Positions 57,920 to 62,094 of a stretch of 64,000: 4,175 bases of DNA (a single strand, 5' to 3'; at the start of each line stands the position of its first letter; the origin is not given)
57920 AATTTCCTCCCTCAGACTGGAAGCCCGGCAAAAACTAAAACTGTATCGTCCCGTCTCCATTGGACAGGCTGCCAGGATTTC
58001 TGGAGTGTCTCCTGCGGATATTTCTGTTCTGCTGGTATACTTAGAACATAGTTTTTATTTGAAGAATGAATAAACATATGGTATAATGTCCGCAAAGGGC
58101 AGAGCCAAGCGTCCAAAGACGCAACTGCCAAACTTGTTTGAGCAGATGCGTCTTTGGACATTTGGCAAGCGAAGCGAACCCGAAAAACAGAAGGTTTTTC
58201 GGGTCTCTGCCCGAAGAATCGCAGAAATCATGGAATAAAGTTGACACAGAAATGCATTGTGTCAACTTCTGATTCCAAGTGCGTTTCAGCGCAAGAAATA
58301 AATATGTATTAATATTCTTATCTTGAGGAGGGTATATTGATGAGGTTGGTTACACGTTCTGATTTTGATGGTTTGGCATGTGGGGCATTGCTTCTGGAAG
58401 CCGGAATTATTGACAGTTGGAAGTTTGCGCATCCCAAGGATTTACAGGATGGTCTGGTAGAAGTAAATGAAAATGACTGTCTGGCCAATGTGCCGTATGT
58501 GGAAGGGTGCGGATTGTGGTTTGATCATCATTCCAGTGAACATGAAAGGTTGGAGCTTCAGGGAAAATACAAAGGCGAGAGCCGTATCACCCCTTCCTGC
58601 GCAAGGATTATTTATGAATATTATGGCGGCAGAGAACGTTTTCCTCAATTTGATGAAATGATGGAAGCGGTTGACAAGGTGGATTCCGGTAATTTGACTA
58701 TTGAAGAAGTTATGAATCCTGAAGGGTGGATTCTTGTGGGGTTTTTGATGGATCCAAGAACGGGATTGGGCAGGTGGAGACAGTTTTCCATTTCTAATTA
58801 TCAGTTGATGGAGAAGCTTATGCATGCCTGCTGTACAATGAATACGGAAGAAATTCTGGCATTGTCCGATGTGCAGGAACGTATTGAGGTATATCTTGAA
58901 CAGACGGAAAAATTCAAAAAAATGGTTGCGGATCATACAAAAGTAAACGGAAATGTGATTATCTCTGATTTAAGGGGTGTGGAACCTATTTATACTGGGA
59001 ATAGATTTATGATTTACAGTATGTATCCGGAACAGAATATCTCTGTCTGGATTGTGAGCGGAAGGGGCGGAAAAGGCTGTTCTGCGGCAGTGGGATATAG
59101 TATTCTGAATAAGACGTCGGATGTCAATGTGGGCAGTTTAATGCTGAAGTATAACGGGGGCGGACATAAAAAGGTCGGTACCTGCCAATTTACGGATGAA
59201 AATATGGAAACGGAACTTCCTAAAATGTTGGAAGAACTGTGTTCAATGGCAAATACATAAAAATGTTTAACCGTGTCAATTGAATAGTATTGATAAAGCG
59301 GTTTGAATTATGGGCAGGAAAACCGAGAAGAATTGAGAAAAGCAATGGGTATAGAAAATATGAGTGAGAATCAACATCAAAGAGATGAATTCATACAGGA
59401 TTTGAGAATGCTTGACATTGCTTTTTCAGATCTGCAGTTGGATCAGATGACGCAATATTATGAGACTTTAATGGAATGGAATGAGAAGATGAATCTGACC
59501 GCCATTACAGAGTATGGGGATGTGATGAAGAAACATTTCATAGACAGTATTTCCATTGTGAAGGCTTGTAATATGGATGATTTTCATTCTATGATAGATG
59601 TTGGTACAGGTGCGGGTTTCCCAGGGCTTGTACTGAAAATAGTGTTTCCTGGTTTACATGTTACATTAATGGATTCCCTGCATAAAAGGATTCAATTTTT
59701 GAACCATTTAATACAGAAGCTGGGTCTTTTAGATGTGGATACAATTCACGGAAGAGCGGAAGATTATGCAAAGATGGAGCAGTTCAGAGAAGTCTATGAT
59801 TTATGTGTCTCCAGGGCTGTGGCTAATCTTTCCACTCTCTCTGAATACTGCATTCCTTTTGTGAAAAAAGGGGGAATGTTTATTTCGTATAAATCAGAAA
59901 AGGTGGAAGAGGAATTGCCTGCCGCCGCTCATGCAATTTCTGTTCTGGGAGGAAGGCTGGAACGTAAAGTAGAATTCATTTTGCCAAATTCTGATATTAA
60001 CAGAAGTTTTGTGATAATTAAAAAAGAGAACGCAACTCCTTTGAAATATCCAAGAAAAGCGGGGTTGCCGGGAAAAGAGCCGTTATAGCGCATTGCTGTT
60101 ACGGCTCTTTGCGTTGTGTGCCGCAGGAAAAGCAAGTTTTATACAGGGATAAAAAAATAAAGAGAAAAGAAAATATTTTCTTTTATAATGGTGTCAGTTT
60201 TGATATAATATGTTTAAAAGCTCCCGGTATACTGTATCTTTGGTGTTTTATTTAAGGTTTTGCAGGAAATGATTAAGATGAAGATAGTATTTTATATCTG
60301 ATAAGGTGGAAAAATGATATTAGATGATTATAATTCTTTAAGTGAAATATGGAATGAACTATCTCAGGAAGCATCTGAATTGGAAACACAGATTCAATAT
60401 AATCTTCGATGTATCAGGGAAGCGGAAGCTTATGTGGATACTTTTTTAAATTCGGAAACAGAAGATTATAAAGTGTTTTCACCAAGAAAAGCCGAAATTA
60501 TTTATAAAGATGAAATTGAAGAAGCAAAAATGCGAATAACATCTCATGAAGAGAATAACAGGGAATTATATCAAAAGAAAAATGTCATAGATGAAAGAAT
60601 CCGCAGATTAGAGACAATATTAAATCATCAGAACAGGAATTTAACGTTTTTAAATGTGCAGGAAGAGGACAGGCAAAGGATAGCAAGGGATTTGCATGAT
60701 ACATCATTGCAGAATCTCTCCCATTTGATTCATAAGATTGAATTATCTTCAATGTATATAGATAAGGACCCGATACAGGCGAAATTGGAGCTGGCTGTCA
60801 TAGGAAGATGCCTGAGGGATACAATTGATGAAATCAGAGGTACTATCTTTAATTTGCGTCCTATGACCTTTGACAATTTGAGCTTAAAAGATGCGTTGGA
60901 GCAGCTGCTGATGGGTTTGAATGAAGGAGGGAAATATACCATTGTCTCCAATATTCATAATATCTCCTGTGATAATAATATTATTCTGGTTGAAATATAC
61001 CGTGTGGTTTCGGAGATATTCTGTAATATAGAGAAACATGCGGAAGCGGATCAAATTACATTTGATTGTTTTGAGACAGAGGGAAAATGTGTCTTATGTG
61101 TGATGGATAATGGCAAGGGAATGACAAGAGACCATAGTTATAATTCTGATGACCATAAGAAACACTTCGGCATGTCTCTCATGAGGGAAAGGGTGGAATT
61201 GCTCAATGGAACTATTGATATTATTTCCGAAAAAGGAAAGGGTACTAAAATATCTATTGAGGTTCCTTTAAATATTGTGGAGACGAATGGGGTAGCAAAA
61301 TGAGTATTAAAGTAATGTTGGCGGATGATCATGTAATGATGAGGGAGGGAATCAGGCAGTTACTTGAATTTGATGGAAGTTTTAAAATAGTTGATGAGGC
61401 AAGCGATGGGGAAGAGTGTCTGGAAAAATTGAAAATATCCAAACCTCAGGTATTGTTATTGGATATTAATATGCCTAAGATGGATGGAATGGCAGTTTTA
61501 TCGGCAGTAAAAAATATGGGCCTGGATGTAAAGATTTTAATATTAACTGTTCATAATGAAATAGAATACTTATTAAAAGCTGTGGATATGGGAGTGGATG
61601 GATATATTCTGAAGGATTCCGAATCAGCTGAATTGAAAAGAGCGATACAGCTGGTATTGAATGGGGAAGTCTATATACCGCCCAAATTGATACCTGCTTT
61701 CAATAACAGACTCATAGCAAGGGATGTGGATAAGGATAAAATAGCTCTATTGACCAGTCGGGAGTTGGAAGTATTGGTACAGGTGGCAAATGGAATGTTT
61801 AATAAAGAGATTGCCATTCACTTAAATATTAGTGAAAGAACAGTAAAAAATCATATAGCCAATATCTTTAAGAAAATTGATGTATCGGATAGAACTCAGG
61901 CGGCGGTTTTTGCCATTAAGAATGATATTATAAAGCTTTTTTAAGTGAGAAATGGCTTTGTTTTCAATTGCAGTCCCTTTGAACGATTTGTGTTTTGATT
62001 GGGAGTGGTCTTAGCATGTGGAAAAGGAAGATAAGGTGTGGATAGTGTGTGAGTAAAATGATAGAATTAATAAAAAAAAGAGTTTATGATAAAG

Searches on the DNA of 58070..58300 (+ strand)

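Call 34: search_dna_similar(query=window:58070-58300:+, collection=plasmids, mode=distant, max_evalue=0.001)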
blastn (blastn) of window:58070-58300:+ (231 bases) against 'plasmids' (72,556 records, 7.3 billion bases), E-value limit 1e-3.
No match.

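Call 35: search_dna_similar(query=window:58070-58300:+, collection=phages, mode=distant, max_evalue=0.001)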
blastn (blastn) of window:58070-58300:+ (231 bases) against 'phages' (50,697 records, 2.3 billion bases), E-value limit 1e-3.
No match.

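Call 71: build_rna_model(alignment_id=A5, structure=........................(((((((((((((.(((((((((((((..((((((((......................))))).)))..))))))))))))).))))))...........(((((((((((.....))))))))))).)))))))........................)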
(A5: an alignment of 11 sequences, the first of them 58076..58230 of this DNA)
Model R1 built from alignment A5 (11 sequences, 184 columns); structure: as given.
model positions 157; base pairs 45; branch points 1; effective number of sequences 1.37; information 0.59 bits per position. Calibrated on 0.2 Mb of random sequence (short: E-values are rough).
structure used (alignment columns):
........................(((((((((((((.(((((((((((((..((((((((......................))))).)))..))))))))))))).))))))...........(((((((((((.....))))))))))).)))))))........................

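Call 72: search_with_rna_model(model_id=R1, sources=[window, L003, L010, L011, L014, L016, L018, L019, L020, L021, L022, L023, L024, L025, L026, L027], max_evalue=1)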
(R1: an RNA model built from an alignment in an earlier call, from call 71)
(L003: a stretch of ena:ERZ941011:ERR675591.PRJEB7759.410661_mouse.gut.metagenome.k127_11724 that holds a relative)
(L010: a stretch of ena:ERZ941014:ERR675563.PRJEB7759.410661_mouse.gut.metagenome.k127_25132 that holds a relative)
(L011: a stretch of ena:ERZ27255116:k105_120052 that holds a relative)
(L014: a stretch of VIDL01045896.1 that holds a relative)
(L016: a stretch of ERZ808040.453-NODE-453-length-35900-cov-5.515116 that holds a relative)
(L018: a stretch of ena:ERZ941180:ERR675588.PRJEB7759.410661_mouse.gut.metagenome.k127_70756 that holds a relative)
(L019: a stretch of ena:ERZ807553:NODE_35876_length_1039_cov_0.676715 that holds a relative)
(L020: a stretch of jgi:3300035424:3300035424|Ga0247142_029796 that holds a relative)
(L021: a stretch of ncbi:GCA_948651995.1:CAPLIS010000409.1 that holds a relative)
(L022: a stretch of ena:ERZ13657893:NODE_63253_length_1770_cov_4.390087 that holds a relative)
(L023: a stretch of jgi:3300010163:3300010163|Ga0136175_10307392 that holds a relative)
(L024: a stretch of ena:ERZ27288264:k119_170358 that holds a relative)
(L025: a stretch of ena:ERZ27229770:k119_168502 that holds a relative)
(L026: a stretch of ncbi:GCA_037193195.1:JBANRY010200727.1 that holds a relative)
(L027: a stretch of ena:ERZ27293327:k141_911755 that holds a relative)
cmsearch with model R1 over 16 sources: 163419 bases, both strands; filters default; matches with E-value up to 1: 50.
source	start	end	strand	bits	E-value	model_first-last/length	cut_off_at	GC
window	58076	58232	+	179.1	3.4e-52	1-157/157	no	0.48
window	18687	18843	-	178.3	6e-52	1-157/157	no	0.49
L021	964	1120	+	173.8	1.4e-50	1-157/157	no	0.52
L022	1055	1211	+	173.8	1.4e-50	1-157/157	no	0.52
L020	650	806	-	172.9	2.7e-50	1-157/157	no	0.49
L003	10062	10218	+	172.7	3e-50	1-157/157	no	0.48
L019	595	751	-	168.1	8.2e-49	1-157/157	no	0.5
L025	201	356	+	165.2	6.2e-48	1-157/157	no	0.51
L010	390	546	+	164.1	1.3e-47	1-157/157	no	0.48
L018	2423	2579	-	164.1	1.3e-47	1-157/157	no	0.48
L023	616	772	+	161.2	1e-46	1-157/157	no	0.51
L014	8424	8600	+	160.6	1.6e-46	1-157/157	no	0.46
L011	997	1153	+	160.3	2e-46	1-157/157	no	0.48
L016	1646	1802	+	158.9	5.4e-46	1-157/157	no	0.55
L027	10057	10212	+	146.9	2.6e-42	1-157/157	no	0.48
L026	5844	6000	+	144.6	1.3e-41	1-157/157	no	0.51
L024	2881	3032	+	138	1.4e-39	1-157/157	no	0.53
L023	818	984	+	63.8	8e-17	1-157/157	no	0.49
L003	10090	10152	-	40.2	1.4e-09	29-91/157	no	0.49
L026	5872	5934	-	40.1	1.5e-09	29-91/157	no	0.49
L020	716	778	+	40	1.6e-09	29-91/157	no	0.49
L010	418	480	-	39.7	1.9e-09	29-91/157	no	0.49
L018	2489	2551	+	39.7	1.9e-09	29-91/157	no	0.49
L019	661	723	+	38.8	3.9e-09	29-91/157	no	0.51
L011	1026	1086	-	38.1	6.1e-09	30-90/157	no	0.48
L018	2642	2702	+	38.1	6.1e-09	30-90/157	no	0.48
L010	268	326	-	36.2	2.3e-08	31-89/157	no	0.46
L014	8452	8534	-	27.4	1.2e-05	29-91/157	no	0.49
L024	2909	2971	-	23.5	0.00019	29-91/157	no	0.6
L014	8546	8572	-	21.2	0.00093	103-129/157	no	0.44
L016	1749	1773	-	19.6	0.0029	104-128/157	no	0.48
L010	340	366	-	17.1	0.017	103-129/157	no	0.44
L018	2603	2629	+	17.1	0.017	103-129/157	no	0.44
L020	678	704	+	17.1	0.017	103-129/157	no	0.44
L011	1099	1125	-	17.1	0.017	103-129/157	no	0.44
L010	492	518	-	17.1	0.017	103-129/157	no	0.44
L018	2451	2477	+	17.1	0.017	103-129/157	no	0.44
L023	718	744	-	15.9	0.04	103-129/157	no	0.41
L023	930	956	-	15.9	0.04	103-129/157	no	0.41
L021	1066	1092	-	15.6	0.049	103-129/157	no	0.52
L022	1157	1183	-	15.6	0.049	103-129/157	no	0.52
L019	623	649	+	15.6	0.049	103-129/157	no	0.52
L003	10165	10189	-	15.4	0.055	104-128/157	no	0.48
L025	271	414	-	15.2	0.067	1-157/157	no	0.53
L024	2981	3001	-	11.9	0.68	106-126/157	no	0.33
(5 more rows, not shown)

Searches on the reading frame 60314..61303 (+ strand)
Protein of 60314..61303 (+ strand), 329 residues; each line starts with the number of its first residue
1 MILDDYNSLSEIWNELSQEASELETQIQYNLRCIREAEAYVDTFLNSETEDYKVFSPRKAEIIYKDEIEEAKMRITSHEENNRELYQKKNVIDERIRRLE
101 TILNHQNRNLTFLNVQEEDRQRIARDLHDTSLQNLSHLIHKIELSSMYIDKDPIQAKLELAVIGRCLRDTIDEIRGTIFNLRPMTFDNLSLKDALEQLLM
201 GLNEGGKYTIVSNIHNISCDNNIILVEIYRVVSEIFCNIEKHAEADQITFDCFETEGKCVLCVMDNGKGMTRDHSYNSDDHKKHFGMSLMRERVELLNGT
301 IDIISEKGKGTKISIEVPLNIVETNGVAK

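Call 99: search_protein_families(library=pfam, proteins=[window:60314-61303:+], max_evalue=0.00001)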
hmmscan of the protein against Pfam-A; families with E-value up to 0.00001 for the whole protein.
window:60314-61303:+ (329 aa): 2 families
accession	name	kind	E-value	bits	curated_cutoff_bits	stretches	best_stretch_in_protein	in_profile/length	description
PF07730.19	HisKA_3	-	7.2e-14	52.5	24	1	120-184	2-66/68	Histidine kinase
PF02518.31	HATPase_c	-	1.2e-13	51.9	26.4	1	227-320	5-110/111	Histidine kinase-, DNA gyrase B-, and HSP90-like ATPase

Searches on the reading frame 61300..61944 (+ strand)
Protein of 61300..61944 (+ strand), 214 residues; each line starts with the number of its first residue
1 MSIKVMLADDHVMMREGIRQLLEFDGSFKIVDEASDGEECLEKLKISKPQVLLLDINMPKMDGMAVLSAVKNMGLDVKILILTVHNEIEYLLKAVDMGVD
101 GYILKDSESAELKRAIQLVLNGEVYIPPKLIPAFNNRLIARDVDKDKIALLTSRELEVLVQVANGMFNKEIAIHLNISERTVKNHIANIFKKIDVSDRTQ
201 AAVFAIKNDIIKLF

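Call 99: search_protein_families(library=pfam, proteins=[window:61300-61944:+], max_evalue=0.00001)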
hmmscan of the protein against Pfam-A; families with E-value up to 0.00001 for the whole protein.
window:61300-61944:+ (214 aa): 3 families
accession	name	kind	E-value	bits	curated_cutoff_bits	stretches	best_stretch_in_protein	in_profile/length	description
PF00072.30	Response_reg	-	2.8e-28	98.7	30.2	1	5-117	1-111/111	Response regulator receiver domain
PF00196.25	GerE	-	5.3e-21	74.4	23.5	1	150-205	2-57/57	Bacterial regulatory proteins, luxR family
PF08281.18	Sigma70_r4_2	-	2.6e-06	27.4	25.7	1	148-192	8-53/54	Sigma-70, region 4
